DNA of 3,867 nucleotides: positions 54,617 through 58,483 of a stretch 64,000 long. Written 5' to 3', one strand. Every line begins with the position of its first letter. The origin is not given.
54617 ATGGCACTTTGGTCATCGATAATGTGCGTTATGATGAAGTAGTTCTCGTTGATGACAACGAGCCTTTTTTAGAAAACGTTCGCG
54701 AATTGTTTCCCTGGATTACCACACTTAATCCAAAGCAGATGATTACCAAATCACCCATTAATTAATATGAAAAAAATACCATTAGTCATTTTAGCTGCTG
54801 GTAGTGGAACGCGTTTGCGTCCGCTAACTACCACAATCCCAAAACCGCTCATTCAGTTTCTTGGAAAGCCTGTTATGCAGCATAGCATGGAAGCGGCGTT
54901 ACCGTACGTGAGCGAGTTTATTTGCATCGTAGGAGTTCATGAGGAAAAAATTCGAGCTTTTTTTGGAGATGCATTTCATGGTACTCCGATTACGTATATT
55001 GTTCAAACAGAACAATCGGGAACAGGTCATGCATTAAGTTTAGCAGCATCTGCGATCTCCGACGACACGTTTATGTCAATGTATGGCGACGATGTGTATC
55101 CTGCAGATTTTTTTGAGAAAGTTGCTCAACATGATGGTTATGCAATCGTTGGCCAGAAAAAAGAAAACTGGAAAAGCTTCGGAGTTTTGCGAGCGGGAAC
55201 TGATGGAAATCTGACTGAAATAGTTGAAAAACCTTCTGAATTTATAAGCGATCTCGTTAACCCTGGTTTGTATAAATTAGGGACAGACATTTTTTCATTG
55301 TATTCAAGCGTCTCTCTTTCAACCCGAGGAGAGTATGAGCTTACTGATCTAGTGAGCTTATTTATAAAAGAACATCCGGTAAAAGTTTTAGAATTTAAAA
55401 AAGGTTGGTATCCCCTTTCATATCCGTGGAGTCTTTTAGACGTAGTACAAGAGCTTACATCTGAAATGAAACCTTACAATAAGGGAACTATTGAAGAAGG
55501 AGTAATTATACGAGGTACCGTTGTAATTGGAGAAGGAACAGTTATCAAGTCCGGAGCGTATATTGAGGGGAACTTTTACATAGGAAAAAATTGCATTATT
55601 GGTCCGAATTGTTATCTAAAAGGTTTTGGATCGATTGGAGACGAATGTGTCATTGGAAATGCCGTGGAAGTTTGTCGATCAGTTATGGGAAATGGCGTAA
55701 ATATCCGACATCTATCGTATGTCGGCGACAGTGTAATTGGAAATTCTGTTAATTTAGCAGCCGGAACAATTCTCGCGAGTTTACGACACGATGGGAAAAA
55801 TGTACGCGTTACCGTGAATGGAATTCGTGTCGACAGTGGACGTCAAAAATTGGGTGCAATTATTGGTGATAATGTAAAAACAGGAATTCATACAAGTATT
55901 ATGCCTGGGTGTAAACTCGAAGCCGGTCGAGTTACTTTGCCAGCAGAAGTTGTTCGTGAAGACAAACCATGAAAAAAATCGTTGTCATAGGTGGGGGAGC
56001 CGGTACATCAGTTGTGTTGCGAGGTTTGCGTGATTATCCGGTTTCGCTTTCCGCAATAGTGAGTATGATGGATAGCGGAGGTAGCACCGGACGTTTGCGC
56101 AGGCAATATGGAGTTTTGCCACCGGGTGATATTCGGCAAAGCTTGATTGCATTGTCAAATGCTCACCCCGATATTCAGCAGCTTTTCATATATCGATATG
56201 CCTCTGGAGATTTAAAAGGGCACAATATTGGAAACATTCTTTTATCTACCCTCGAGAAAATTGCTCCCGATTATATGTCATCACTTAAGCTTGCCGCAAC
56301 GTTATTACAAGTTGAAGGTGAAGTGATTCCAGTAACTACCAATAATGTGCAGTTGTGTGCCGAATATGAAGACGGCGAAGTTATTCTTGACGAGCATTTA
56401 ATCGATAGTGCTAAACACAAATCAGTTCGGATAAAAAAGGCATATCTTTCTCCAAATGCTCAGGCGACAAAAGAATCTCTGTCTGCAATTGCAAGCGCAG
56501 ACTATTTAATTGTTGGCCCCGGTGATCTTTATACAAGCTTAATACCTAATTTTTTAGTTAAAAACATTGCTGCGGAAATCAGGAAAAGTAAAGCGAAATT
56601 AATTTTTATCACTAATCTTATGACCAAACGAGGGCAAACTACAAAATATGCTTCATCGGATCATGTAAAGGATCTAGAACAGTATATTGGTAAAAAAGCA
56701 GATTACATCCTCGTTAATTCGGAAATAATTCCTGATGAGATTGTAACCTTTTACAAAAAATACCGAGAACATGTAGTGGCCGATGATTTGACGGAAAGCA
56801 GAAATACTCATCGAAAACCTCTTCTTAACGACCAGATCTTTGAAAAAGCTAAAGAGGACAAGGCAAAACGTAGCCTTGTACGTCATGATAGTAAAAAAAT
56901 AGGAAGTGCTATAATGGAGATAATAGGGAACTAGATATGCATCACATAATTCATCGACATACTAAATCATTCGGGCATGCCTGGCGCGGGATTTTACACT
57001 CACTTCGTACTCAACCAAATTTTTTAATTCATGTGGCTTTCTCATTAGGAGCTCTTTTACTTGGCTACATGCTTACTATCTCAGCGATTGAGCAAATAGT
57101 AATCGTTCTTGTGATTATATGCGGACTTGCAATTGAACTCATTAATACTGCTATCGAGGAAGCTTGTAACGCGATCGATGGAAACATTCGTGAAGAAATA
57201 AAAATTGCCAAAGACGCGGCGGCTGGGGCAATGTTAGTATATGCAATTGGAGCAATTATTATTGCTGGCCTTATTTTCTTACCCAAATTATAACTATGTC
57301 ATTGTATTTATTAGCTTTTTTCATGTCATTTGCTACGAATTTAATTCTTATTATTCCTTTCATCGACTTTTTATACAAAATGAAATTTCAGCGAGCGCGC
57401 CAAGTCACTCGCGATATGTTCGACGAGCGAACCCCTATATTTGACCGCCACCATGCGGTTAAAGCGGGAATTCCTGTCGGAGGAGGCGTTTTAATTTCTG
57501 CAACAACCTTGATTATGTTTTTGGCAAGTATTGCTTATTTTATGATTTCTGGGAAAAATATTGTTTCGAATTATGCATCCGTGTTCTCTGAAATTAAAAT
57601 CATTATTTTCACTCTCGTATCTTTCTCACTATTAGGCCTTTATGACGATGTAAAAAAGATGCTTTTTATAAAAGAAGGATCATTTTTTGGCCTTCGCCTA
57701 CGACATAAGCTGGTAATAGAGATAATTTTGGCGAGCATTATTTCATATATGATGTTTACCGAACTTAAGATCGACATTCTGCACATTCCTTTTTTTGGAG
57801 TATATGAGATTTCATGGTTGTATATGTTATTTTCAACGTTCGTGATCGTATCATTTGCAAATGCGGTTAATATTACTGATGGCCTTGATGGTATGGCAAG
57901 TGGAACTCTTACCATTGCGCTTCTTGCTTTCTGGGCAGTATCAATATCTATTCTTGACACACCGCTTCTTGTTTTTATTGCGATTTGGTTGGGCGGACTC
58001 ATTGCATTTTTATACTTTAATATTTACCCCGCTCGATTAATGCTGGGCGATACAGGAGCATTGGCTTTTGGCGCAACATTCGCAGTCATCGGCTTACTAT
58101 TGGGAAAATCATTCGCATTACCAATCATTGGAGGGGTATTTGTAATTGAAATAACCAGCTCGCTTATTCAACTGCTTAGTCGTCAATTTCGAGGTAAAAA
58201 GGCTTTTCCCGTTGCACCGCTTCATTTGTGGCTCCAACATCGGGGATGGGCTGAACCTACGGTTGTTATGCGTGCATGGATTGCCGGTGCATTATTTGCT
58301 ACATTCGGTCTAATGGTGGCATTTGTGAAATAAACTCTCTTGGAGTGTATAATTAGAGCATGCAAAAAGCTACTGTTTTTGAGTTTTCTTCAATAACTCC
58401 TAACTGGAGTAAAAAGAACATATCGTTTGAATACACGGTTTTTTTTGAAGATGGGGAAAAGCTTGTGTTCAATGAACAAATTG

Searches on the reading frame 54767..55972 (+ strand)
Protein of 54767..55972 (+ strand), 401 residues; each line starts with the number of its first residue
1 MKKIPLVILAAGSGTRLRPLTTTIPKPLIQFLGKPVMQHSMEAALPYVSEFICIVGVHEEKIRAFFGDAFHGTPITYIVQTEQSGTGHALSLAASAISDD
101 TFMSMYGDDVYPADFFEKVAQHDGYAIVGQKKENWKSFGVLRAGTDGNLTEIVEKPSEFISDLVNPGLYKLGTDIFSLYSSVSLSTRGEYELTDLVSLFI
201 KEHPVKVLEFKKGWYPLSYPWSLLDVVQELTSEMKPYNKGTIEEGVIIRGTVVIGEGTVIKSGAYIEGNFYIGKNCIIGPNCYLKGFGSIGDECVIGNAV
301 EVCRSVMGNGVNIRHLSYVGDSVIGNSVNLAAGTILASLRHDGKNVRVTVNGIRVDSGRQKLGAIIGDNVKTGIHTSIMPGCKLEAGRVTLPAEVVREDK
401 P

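Call 42: search_protein_families(library=pfam, proteins=[window:54767-55972:+], max_evalue=0.00001)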
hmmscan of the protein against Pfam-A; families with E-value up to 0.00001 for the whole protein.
window:54767-55972:+ (401 aa): 4 families
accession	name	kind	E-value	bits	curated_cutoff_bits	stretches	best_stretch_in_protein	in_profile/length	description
PF00483.29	NTP_transferase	-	7.2e-32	111.3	21.2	1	7-231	3-243/245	Nucleotidyl transferase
PF00132.30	Hexapep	-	6.1e-16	57.8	27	1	252-286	2-36/36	Bacterial transferase hexapeptide (six repeats)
PF25084.1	LbH_EIF2B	-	4.6e-12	46.3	54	1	242-333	12-102/105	EIF2B subunit epsilon LbH domain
PF12804.13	NTP_transf_3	-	1.4e-11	45.2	27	1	7-233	2-147/160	MobA-like NTP transferase domain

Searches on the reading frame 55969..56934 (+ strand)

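Call 42: search_protein_families(library=pfam, proteins=[window:55969-56934:+], max_evalue=0.00001)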
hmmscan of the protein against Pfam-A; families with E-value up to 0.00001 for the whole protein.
window:55969-56934:+ (321 aa): 1 family
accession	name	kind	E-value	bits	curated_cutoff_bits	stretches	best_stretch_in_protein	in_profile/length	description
PF01933.23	CofD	-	4.2e-83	279.3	30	1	4-282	1-282/290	2-phospho-L-lactate transferase CofD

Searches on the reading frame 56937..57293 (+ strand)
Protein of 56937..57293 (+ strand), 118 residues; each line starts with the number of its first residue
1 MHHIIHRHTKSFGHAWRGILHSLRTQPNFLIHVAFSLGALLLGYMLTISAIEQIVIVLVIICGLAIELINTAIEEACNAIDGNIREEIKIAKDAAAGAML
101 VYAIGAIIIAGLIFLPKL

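Call 42: search_protein_families(library=pfam, proteins=[window:56937-57293:+], max_evalue=0.00001)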
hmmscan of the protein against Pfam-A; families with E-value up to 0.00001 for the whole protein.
window:56937-57293:+ (118 aa): 1 family
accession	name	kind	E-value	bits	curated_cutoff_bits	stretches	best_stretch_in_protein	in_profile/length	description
PF01219.24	DAGK_prokar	-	1.3e-26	92.8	22.3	1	14-114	2-102/102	Prokaryotic diacylglycerol kinase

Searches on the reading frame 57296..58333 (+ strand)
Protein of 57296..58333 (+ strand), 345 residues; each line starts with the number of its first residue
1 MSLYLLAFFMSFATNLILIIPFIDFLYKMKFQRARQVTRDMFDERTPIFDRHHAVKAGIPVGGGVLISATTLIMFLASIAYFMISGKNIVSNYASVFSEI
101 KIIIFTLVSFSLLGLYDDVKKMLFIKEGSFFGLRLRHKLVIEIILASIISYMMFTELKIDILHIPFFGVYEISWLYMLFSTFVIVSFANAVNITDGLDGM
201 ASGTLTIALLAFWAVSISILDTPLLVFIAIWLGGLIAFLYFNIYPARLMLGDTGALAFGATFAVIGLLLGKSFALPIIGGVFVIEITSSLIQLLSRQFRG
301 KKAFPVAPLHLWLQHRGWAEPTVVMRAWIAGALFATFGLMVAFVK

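Call 42: search_protein_families(library=pfam, proteins=[window:57296-58333:+], max_evalue=0.00001)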
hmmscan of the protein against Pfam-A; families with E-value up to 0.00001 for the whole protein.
window:57296-58333:+ (345 aa): 1 family
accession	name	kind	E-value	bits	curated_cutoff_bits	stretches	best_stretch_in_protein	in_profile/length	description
PF00953.26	Glycos_transf_4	-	8.2e-30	104.3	27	1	102-268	3-158/160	Glycosyl transferase family 4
